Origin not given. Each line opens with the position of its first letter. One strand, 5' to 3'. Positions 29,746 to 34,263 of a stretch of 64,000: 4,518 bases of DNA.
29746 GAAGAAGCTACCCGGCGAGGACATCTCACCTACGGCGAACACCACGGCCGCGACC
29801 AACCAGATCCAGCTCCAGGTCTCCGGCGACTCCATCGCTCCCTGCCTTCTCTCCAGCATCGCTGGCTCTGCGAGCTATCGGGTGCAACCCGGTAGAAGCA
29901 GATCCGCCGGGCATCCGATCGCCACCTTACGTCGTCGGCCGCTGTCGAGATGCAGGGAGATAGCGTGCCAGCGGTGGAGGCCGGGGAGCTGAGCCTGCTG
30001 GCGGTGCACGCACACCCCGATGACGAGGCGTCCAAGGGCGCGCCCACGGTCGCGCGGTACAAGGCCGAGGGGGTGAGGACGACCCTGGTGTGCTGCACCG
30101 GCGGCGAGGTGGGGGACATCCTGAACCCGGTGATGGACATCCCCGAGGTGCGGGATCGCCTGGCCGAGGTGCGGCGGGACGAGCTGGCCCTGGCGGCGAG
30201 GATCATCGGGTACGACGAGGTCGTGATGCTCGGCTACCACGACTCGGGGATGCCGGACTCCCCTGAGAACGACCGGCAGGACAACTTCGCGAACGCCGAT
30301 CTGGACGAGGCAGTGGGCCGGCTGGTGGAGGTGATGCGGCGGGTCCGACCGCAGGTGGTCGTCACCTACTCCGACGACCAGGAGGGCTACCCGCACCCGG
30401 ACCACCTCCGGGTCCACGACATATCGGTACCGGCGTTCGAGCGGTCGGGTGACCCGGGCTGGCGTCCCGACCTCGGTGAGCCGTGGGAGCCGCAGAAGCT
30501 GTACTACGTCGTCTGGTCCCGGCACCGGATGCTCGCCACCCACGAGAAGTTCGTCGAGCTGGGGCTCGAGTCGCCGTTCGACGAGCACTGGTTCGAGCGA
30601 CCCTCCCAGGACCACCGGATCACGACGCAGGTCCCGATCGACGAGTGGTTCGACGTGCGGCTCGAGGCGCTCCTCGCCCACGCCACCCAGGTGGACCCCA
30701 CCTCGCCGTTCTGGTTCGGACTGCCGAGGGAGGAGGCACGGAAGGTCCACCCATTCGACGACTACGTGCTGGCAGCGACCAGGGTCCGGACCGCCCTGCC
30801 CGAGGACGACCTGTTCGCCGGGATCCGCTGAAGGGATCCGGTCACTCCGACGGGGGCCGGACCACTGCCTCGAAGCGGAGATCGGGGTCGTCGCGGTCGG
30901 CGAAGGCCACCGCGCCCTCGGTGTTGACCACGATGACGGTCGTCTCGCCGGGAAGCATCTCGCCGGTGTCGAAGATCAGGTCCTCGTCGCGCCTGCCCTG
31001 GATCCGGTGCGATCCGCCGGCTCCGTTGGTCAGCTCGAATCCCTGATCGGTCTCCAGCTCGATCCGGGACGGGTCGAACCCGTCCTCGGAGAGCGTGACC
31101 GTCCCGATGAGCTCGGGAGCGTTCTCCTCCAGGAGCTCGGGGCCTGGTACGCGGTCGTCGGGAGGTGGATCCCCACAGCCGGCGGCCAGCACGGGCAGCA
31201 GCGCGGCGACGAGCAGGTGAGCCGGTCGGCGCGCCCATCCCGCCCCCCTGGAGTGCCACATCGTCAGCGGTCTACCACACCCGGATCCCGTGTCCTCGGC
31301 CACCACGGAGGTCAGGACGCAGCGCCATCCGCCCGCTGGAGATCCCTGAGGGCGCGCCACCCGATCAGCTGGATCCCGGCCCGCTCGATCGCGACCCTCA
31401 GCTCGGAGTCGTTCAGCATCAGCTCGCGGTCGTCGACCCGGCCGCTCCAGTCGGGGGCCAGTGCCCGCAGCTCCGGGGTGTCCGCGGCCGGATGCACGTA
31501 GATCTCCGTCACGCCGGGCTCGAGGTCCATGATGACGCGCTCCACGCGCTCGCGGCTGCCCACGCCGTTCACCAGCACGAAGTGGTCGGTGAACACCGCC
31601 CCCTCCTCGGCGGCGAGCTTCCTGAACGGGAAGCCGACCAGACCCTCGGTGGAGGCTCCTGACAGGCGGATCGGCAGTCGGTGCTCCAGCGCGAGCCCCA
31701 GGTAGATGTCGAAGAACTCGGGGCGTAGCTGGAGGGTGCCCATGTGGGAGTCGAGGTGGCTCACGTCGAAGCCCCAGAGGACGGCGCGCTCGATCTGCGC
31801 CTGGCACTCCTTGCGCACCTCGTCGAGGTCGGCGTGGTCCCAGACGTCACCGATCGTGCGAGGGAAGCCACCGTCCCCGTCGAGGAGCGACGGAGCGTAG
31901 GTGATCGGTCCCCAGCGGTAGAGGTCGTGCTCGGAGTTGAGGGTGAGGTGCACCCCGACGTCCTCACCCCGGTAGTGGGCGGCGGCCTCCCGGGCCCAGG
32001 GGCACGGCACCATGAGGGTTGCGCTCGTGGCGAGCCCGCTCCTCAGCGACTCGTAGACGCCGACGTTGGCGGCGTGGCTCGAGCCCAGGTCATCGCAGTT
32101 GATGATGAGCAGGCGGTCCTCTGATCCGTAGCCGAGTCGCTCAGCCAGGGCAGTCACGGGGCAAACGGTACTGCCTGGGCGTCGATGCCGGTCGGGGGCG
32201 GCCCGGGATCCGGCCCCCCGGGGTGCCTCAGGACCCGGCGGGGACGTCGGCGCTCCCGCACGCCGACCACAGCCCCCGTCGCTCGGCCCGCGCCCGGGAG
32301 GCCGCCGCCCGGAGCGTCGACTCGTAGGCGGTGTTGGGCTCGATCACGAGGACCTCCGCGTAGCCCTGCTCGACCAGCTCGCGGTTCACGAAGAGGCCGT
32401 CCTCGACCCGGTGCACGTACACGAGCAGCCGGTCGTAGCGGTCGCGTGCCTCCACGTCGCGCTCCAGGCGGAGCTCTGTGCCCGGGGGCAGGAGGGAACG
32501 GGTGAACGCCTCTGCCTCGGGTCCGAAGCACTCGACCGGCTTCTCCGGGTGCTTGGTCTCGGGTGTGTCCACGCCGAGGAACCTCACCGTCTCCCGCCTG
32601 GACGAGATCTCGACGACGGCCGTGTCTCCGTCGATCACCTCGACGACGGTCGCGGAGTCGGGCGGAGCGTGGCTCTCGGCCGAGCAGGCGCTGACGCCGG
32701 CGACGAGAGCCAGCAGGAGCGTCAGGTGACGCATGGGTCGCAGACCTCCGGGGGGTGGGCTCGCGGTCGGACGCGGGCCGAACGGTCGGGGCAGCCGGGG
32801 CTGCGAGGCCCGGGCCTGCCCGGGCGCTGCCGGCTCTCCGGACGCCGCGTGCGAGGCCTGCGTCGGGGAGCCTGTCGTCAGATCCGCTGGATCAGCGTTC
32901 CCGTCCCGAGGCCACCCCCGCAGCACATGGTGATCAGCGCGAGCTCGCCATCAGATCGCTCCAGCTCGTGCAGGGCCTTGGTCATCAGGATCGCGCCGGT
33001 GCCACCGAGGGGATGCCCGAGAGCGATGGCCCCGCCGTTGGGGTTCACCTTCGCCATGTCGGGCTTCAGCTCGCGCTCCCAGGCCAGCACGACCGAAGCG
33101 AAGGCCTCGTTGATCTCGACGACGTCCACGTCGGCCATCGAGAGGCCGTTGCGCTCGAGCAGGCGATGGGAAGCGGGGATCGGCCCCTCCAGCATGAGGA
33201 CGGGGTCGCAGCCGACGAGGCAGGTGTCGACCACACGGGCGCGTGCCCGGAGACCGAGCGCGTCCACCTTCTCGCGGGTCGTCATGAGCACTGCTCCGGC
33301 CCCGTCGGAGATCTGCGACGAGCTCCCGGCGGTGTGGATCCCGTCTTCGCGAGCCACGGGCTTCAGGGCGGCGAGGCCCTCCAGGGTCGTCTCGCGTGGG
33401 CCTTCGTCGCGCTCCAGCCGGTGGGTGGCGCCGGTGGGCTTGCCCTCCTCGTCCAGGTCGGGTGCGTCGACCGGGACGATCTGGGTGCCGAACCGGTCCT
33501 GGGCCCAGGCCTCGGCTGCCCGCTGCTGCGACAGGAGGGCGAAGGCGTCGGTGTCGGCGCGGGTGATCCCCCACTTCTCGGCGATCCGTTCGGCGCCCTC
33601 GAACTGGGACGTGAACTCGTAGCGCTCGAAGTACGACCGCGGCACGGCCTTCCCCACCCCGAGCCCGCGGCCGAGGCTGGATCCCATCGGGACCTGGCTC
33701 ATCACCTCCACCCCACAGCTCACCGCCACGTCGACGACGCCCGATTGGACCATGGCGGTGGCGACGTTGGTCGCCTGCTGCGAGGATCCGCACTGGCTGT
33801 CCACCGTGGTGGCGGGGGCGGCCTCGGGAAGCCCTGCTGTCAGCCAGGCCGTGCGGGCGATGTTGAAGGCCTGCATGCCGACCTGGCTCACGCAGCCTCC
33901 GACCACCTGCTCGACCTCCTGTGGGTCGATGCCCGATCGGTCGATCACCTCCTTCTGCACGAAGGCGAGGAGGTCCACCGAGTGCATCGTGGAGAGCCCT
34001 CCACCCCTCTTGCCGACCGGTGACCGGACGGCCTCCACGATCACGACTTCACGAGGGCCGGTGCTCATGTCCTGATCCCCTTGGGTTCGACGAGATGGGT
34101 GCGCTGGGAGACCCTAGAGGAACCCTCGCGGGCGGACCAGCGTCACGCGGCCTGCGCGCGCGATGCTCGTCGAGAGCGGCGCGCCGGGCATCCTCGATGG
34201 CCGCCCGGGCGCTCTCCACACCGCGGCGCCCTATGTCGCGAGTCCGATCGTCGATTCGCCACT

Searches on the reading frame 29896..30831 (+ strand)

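Call 80: search_protein_families(library=pfam, proteins=[window:29896-30831:+], max_evalue=0.00001)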
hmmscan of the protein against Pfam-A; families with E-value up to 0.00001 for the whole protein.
window:29896-30831:+ (311 aa): 1 family
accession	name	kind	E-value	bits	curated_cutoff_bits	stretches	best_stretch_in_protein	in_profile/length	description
PF02585.22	PIG-L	-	3.1e-28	99.3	28.2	1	35-179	1-127/129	GlcNAc-PI de-N-acetylase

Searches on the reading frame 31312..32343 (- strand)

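Call 80: search_protein_families(library=pfam, proteins=[window:31312-32343:-], max_evalue=0.00001)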
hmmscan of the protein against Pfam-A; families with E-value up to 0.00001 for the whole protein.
window:31312-32343:- (343 aa): 1 family
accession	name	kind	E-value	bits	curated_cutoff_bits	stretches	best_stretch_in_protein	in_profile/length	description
PF04794.17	YdjC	-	4e-49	168.3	29.7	1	79-311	2-257/266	YdjC-like protein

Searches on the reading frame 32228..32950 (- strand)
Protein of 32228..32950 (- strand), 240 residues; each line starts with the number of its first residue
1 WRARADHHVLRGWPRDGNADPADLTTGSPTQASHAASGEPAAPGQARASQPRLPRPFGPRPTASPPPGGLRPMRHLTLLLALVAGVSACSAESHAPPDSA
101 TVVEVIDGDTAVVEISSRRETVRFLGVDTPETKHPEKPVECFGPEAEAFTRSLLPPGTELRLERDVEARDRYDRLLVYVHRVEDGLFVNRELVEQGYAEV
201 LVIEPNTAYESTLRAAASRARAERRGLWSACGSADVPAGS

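Call 80: search_protein_families(library=pfam, proteins=[window:32228-32950:-], max_evalue=0.00001)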
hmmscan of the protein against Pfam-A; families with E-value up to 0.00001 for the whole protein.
window:32228-32950:- (240 aa): 1 family
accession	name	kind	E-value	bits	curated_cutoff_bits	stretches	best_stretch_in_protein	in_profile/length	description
PF00565.23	SNase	-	1.8e-22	80.3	21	1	121-229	1-106/107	Staphylococcal nuclease homologue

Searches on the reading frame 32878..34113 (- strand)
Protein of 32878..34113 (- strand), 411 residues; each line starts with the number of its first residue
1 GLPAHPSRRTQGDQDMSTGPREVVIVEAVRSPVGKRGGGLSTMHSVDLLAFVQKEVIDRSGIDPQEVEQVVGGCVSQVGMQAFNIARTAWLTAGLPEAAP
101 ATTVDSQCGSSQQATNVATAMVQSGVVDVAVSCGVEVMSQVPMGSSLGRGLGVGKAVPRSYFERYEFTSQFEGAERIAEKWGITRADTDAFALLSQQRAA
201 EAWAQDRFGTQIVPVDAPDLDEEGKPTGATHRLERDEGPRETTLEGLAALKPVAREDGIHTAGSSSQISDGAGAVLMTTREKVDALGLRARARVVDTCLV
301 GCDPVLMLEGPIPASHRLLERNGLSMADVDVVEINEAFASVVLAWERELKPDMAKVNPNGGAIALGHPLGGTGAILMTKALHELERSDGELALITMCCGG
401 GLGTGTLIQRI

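Call 80: search_protein_families(library=pfam, proteins=[window:32878-34113:-], max_evalue=0.00001)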
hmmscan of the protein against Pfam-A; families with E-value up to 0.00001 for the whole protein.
window:32878-34113:- (411 aa): 2 families
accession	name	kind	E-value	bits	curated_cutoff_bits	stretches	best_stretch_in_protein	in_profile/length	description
PF00108.29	Thiolase_N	-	2.2e-60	204.7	26.4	1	23-280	1-259/260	Thiolase, N-terminal domain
PF02803.24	Thiolase_C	-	8e-41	139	27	1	289-410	2-123/123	Thiolase, C-terminal domain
